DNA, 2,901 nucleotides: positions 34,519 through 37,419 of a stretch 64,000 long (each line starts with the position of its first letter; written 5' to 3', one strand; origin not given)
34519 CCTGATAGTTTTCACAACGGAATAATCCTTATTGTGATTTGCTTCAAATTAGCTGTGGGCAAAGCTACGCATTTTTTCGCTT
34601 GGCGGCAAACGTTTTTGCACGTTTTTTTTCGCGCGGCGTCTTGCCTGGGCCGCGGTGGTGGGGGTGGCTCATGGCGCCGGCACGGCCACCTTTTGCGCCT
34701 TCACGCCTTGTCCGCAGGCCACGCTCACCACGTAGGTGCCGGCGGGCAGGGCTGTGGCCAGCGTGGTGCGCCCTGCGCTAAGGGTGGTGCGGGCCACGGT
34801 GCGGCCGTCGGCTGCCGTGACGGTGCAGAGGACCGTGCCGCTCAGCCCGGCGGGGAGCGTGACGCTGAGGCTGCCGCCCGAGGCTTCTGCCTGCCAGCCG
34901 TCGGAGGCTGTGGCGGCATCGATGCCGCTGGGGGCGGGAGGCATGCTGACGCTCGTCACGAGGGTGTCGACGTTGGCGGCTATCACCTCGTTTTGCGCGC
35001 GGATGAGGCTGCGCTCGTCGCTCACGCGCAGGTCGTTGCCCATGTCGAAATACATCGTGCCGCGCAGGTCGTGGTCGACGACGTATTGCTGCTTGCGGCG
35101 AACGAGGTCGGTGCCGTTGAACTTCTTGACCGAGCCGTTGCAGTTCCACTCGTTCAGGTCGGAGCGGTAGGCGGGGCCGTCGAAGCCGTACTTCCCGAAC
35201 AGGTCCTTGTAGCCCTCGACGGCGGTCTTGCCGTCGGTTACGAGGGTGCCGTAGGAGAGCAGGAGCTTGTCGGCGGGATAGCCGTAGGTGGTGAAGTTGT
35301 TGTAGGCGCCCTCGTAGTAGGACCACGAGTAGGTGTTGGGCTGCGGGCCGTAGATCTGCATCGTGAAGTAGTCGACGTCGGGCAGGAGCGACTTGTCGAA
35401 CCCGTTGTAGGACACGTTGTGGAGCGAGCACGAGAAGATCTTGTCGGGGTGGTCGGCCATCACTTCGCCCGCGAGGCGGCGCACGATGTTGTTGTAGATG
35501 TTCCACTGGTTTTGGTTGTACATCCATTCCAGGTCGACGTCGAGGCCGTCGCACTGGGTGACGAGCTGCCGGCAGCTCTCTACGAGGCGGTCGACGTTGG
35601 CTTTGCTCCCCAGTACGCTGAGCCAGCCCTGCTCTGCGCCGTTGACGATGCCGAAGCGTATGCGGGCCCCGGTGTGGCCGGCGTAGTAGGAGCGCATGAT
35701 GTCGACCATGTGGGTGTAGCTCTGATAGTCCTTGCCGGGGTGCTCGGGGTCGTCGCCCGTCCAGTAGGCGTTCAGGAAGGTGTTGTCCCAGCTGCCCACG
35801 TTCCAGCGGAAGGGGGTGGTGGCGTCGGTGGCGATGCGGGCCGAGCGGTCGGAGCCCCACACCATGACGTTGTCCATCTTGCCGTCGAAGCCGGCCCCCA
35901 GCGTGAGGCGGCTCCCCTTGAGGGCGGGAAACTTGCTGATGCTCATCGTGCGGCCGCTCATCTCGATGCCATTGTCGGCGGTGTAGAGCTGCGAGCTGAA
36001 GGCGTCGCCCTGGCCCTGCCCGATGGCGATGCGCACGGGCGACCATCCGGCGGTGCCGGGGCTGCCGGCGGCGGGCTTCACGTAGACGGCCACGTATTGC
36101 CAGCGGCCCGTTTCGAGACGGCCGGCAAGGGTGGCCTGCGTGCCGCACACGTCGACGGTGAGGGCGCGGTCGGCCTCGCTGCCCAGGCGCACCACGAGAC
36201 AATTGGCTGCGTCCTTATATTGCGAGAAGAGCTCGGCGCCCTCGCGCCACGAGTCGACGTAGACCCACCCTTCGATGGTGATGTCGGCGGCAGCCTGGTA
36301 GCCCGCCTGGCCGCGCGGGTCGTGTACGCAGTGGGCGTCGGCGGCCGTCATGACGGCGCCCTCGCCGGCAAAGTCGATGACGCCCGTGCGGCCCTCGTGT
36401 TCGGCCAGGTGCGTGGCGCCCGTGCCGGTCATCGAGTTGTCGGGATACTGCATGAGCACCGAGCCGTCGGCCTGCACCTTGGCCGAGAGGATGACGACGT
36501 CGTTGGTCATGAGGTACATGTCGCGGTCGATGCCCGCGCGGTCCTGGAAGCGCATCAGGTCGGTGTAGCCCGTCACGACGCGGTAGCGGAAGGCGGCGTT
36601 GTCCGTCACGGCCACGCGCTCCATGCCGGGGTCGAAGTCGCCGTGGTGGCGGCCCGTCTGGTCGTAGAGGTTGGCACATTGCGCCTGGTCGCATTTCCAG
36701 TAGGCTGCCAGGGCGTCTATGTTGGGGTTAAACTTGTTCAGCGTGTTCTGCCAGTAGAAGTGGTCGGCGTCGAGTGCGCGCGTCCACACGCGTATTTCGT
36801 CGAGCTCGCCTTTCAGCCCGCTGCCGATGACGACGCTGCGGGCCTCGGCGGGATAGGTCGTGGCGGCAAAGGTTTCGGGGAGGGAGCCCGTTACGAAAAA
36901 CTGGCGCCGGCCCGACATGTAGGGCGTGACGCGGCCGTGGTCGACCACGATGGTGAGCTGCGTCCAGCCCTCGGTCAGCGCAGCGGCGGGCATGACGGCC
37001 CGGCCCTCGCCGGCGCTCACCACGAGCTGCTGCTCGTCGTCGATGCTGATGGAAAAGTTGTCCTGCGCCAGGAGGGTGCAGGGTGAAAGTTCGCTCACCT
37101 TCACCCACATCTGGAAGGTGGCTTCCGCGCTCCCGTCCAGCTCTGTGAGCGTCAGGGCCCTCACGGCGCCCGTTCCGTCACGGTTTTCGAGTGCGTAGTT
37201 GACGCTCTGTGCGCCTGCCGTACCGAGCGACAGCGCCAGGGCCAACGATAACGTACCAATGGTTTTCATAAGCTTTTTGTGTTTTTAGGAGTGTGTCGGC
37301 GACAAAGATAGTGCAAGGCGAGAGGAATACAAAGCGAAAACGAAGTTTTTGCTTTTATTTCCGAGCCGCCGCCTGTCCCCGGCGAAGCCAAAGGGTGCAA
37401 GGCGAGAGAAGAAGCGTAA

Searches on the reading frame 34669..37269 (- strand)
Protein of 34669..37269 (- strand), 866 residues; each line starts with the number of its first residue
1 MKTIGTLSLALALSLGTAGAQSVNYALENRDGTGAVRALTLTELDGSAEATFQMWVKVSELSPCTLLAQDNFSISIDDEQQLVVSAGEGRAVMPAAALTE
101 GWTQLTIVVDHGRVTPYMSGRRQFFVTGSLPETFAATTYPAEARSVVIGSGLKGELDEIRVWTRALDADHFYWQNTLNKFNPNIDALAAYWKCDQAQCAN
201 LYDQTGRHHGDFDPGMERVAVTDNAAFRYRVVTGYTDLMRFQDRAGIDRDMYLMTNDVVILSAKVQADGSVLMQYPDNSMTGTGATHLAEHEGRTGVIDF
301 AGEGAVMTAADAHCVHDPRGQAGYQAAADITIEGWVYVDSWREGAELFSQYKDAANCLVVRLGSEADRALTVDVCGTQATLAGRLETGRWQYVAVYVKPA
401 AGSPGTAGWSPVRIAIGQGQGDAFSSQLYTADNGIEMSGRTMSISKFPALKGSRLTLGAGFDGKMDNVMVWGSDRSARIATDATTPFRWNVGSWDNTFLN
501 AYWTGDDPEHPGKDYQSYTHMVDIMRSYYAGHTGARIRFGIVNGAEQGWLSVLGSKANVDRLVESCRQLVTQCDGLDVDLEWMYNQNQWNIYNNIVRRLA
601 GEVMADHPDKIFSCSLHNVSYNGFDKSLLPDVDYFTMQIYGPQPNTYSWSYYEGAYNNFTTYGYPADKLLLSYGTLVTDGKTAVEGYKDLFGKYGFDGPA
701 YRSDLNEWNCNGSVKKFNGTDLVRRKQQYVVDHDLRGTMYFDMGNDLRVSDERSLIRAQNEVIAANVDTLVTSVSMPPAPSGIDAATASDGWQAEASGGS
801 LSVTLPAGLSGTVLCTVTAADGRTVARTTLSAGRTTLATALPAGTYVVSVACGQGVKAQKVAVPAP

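Call 6: search_protein_families(library=ncbifam, proteins=[window:34669-37269:-])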
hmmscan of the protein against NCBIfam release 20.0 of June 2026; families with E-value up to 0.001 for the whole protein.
window:34669-37269:- (866 aa): 1 family
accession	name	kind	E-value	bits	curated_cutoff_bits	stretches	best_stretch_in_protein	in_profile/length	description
TIGR04183.1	Por_Secre_tail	domain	0.00016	21.6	23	1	807-862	15-70/72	T9SS type A sorting domain-containing protein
